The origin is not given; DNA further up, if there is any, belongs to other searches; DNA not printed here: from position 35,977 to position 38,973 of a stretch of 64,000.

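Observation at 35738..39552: hypA and hypB nickel chaperones flank an 898-aa multi-[4Fe-4S] GltD-like flavoprotein instead of hydrogenase structural genes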

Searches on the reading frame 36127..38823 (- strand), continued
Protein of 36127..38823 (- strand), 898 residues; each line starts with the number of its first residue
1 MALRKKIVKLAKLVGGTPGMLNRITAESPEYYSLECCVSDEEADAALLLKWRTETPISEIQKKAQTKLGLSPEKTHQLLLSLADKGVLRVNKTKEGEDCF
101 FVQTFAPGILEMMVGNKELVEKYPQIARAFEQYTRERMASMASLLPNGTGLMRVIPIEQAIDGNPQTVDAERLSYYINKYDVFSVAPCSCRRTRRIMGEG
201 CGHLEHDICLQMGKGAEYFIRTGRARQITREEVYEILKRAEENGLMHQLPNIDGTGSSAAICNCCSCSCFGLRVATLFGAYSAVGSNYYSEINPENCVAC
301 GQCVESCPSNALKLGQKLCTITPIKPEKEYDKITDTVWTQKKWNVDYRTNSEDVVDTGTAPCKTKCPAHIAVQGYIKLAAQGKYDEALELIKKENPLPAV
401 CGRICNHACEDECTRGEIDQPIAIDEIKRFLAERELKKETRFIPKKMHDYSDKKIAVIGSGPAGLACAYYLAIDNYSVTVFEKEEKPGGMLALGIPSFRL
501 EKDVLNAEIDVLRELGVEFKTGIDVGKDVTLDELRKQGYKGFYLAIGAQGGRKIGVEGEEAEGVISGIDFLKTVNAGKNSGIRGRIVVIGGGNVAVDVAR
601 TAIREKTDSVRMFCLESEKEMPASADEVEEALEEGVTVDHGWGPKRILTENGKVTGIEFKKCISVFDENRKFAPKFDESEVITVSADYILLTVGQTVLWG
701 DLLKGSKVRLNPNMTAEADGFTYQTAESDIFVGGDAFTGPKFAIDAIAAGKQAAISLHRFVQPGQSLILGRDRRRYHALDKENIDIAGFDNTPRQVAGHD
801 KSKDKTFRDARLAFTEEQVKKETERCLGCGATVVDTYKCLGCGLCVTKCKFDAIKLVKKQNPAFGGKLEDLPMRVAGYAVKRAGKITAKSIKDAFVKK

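Call 8: find_encoding_contigs(protein=P0071, flank=10000, max_places=2)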
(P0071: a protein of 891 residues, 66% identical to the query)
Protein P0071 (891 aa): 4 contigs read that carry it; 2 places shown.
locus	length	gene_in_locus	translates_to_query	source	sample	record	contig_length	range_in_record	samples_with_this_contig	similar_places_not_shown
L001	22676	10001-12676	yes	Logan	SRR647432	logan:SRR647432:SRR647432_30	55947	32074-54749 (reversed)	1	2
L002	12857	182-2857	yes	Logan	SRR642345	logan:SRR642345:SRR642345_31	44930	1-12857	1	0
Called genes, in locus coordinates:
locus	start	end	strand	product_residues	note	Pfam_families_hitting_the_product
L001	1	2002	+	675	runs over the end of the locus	PF13589:HATPase_c_3, PF00183:HSP90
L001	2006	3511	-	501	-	PF09587:PGA_cap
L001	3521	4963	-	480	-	PF02386:TrkH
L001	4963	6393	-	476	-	PF02254:TrkA_N, PF03807:F420_oxidored (faint), PF07992:Pyr_redox_2 (faint), PF13241:NAD_binding_7 (faint), PF02080:TrkA_C, PF02254:TrkA_N, PF02080:TrkA_C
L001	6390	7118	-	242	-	-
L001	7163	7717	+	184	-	PF02525:Flavodoxin_2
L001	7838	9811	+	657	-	PF04205:FMN_bind, PF01946:Thi4 (faint), PF00890:FAD_binding_2, PF01266:DAO, PF03486:HI0933_like (weak), PF07992:Pyr_redox_2 (weak), PF12831:FAD_oxidored, PF00890:FAD_binding_2, +1 more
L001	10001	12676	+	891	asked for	PF00037:Fer4, PF12837:Fer4_6 (weak), PF14691:Fer4_20, PF01946:Thi4, PF00890:FAD_binding_2 (weak), PF01266:DAO, PF07992:Pyr_redox_2, PF13450:NAD_binding_8, +4 more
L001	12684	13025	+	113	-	PF01155:HypA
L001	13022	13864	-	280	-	PF03099:BPL_LplA_LipB, PF02237:BPL_C (weak)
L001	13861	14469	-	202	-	PF00543:P-II (weak)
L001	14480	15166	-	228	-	PF01048:PNP_UDP_1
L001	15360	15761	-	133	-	PF05258:DciA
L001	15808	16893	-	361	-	PF02463:SMC_N, PF13476:AAA_23 (weak), PF13304:AAA_21 (faint)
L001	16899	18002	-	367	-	PF00712:DNA_pol3_beta, PF02767:DNA_pol3_beta_2, PF02768:DNA_pol3_beta_3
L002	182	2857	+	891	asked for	PF00037:Fer4, PF12837:Fer4_6 (weak), PF14691:Fer4_20, PF01946:Thi4, PF00890:FAD_binding_2 (weak), PF01266:DAO, PF07992:Pyr_redox_2, PF13450:NAD_binding_8, +4 more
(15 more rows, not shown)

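Call 9: find_encoding_contigs(protein=P0072, flank=10000, max_places=2)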
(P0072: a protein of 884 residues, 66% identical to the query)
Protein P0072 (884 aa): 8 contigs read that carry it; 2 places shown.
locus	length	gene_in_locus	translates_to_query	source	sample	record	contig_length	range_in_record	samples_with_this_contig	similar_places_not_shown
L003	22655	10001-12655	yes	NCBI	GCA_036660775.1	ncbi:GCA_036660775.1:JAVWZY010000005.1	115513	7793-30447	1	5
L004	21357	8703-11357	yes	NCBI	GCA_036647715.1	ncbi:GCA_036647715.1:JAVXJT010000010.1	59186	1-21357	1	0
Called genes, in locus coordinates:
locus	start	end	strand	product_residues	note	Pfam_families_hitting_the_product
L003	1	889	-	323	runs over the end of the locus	PF00849:PseudoU_synth_2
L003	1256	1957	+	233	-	PF04002:RadC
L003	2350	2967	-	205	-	PF00440:TetR_N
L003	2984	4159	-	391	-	PF00970:FAD_binding_6 (weak), PF00175:NAD_binding_1, PF00111:Fer2 (weak)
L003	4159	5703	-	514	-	PF00890:FAD_binding_2 (weak), PF01266:DAO (weak), PF01494:FAD_binding_3 (faint), PF12831:FAD_oxidored (weak), PF13450:NAD_binding_8, PF01593:Amino_oxidase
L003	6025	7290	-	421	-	PF01266:DAO (faint), PF07992:Pyr_redox_2 (faint), PF13450:NAD_binding_8, PF13738:Pyr_redox_3 (weak), PF01593:Amino_oxidase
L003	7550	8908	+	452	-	PF00501:AMP-binding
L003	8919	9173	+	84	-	PF00550:PP-binding (weak)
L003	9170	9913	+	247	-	PF01643:Acyl-ACP_TE, PF20791:Acyl-ACP_TE_C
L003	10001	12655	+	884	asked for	PF00037:Fer4, PF12837:Fer4_6 (weak), PF14691:Fer4_20, PF01266:DAO, PF01946:Thi4, PF03486:HI0933_like (weak), PF07992:Pyr_redox_2, PF13450:NAD_binding_8, +4 more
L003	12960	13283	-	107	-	-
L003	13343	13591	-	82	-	-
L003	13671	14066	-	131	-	-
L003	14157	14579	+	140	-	-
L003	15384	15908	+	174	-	PF02075:RuvC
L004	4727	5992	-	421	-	PF01266:DAO (faint), PF07992:Pyr_redox_2 (faint), PF13450:NAD_binding_8, PF13738:Pyr_redox_3 (weak), PF01593:Amino_oxidase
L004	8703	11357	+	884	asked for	PF00037:Fer4, PF12837:Fer4_6 (weak), PF14691:Fer4_20, PF01266:DAO, PF01946:Thi4, PF03486:HI0933_like (weak), PF07992:Pyr_redox_2, PF13450:NAD_binding_8, +4 more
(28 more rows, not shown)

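Call 10: find_encoding_contigs(protein=P0001, flank=10000, max_places=2)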
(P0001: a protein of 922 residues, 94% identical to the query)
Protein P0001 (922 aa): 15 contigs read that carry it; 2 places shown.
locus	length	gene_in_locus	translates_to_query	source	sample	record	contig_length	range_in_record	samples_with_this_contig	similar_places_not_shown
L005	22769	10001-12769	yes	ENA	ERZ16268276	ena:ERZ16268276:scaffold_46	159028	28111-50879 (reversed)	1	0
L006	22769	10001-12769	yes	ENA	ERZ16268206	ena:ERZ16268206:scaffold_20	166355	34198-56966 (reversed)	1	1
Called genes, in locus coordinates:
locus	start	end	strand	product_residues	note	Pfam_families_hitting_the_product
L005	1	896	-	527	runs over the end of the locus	-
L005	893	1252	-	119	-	-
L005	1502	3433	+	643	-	PF02838:Glyco_hydro_20b, PF00728:Glyco_hydro_20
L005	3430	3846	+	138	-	-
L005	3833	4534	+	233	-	PF01026:TatD_DNase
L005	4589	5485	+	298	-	PF00132:Hexapep (faint), PF25084:LbH_EIF2B (faint), PF25087:GMPPB_C (faint)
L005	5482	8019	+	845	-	PF00403:HMA, PF00122:E1-E2_ATPase, PF00702:Hydrolase, PF00403:HMA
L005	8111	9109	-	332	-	PF00578:AhpC-TSA, PF08534:Redoxin, PF10417:1-cysPrx_C (weak)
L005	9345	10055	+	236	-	PF03308:MeaB (faint), PF02492:cobW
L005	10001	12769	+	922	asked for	PF00037:Fer4, PF12837:Fer4_6 (weak), PF14691:Fer4_20, PF01946:Thi4, PF01266:DAO (weak), PF07992:Pyr_redox_2, PF13450:NAD_binding_8, PF00037:Fer4 (weak), +2 more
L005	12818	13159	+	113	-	PF01155:HypA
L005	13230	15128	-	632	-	PF00474:SSF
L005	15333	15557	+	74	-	-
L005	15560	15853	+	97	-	PF01371:Trp_repressor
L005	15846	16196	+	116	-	PF12773:DZR (weak)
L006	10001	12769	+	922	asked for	PF00037:Fer4, PF12837:Fer4_6 (weak), PF14691:Fer4_20, PF01946:Thi4, PF01266:DAO (weak), PF07992:Pyr_redox_2, PF13450:NAD_binding_8, PF00037:Fer4 (weak), +2 more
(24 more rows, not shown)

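Call 12: search_solved_structures(query=window:36127-38823:-, max_evalue=0.001)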
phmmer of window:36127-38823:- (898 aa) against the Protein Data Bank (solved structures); distinct sequences matched with E-value up to 0.001: 33.
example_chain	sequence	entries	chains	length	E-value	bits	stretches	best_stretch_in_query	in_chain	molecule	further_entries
9bov_A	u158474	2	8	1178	5.9e-97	328.7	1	359-839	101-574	Molybdopterin oxidoreductase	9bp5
8oh5_C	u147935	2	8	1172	7.3e-92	311.8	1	358-835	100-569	Formate dehydrogenase-O, major subunit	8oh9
9n5u_A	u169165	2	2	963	1.8e-88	300.6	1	319-853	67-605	NfnA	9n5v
4ylf_B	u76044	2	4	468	2.2e-61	211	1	358-761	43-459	Dihydropyrimidine dehydrogenase subunit A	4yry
5jca_L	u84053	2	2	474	4.2e-59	203.4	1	359-762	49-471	NADH-dependent Ferredoxin:NADP Oxidoreductase (NfnI) subunit alpha | NADH-dependent Ferredoxin:NADP Oxidoreductase subunit alpha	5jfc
5vj7_A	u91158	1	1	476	4e-58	200.2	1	360-762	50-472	Oxidoreductase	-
2vdc_G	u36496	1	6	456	4.8e-48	166.9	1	357-762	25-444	GLUTAMATE SYNTHASE [NADPH] SMALL CHAIN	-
6s6s_G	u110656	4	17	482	5.1e-48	166.8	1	356-762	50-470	Glutamate synthase [NADPH] small chain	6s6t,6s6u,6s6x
7mfm_I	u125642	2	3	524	7e-46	159.7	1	364-768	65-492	Glutamate synthase (NADPH) small chain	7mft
7m31_A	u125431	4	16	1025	1e-45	159.2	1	358-763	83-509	Dihydropyrimidine dehydrogenase [NADP(+)]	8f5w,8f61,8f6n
1gt8_A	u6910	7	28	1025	1e-45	159.2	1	358-763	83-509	DIHYDROPYRIMIDINE DEHYDROGENASE | Dihydropyrimidine dehydrogenase [NADP(+)]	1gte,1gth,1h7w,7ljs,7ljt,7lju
1h7x_A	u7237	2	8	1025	1e-45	159.2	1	358-763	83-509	DIHYDROPYRIMIDINE DEHYDROGENASE | Dihydropyrimidine dehydrogenase [NADP(+)]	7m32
1cjc_A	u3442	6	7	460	1.1e-13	53.2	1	454-603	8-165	PROTEIN (ADRENODOXIN REDUCTASE) | ADRENODOXIN REDUCTASE | NADPH:ADRENODOXIN OXIDOREDUCTASE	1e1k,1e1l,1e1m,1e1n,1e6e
1lqt_A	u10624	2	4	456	1.4e-08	36.3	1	455-605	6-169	FprA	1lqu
2c7g_A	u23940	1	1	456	1.4e-08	36.3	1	455-605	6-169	NADPH-FERREDOXIN REDUCTASE FPRA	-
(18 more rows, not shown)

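Call 19: find_encoding_contigs(protein=P0044, flank=10000, max_places=1)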
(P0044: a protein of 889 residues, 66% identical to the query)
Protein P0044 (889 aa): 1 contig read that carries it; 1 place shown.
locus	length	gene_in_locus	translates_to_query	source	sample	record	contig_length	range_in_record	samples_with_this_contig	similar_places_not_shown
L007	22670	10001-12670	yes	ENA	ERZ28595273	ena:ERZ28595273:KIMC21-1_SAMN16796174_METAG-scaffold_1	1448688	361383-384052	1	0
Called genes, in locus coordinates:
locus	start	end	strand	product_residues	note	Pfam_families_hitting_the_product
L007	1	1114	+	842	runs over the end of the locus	PF17996:CE2_N (faint)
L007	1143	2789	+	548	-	PF13320:GH123_cat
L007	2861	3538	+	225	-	PF13483:Lactamase_B_3 (weak)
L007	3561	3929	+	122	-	PF00903:Glyoxalase, PF13669:Glyoxalase_4 (weak)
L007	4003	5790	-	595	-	PF04205:FMN_bind, PF00890:FAD_binding_2, PF01266:DAO, PF01494:FAD_binding_3 (weak), PF01946:Thi4 (weak), PF03486:HI0933_like, PF07992:Pyr_redox_2, PF12831:FAD_oxidored, +1 more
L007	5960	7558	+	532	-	PF02743:dCache_1, PF06580:His_kinase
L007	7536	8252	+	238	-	PF00072:Response_reg, PF13518:HTH_28 (faint), PF12833:HTH_18, PF00165:HTH_AraC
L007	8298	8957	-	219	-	PF00392:GntR, PF07840:FadR_C (weak), PF07729:FCD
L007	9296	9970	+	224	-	PF02492:cobW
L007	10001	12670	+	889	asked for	PF00037:Fer4 (weak), PF12837:Fer4_6 (weak), PF14691:Fer4_20, PF01946:Thi4, PF01266:DAO, PF07992:Pyr_redox_2, PF12831:FAD_oxidored (weak), PF13450:NAD_binding_8, +4 more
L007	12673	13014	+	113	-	PF01155:HypA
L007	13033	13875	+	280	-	-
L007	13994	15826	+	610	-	PF00270:DEAD, PF00271:Helicase_C, PF16124:RecQ_Zn_bind, PF09382:RQC, PF00570:HRDC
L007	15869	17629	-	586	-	PF17425:Arylsulfotran_N, PF05935:Arylsulfotrans, PF14269:Arylsulfotran_2 (weak)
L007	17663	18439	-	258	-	PF01925:TauE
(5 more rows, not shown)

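Call 20: find_encoding_contigs(protein=P0087, flank=10000, max_places=1)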
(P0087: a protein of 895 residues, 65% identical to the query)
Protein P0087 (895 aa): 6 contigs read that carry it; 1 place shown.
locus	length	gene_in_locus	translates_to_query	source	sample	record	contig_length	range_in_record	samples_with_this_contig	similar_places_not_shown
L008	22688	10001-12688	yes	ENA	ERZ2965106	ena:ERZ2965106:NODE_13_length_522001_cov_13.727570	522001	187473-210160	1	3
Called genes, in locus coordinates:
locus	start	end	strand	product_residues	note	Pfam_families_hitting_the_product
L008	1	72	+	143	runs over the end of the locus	PF01592:NifU_N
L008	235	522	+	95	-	PF26551:DUF8180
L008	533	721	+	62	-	PF10133:CooT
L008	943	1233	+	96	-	-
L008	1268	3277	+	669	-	PF00909:Ammonium_transp, PF00543:P-II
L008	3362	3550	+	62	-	PF20564:DUF6774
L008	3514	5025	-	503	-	PF02463:SMC_N (faint), PF00005:ABC_tran, PF13304:AAA_21 (weak), PF00005:ABC_tran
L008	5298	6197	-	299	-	PF19677:DUF6179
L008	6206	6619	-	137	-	PF19848:DUF6323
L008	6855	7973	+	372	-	PF06050:HGD-D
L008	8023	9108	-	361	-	PF01546:Peptidase_M20, PF07687:M20_dimer (weak)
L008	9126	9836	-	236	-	PF00392:GntR, PF14502:HTH_41 (weak), PF07729:FCD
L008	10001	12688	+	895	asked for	PF00037:Fer4, PF12797:Fer4_2 (faint), PF12837:Fer4_6 (weak), PF14691:Fer4_20, PF01266:DAO (weak), PF01946:Thi4, PF07992:Pyr_redox_2, PF13450:NAD_binding_8, +2 more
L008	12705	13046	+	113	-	PF01155:HypA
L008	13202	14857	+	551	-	PF00535:Glycos_transf_2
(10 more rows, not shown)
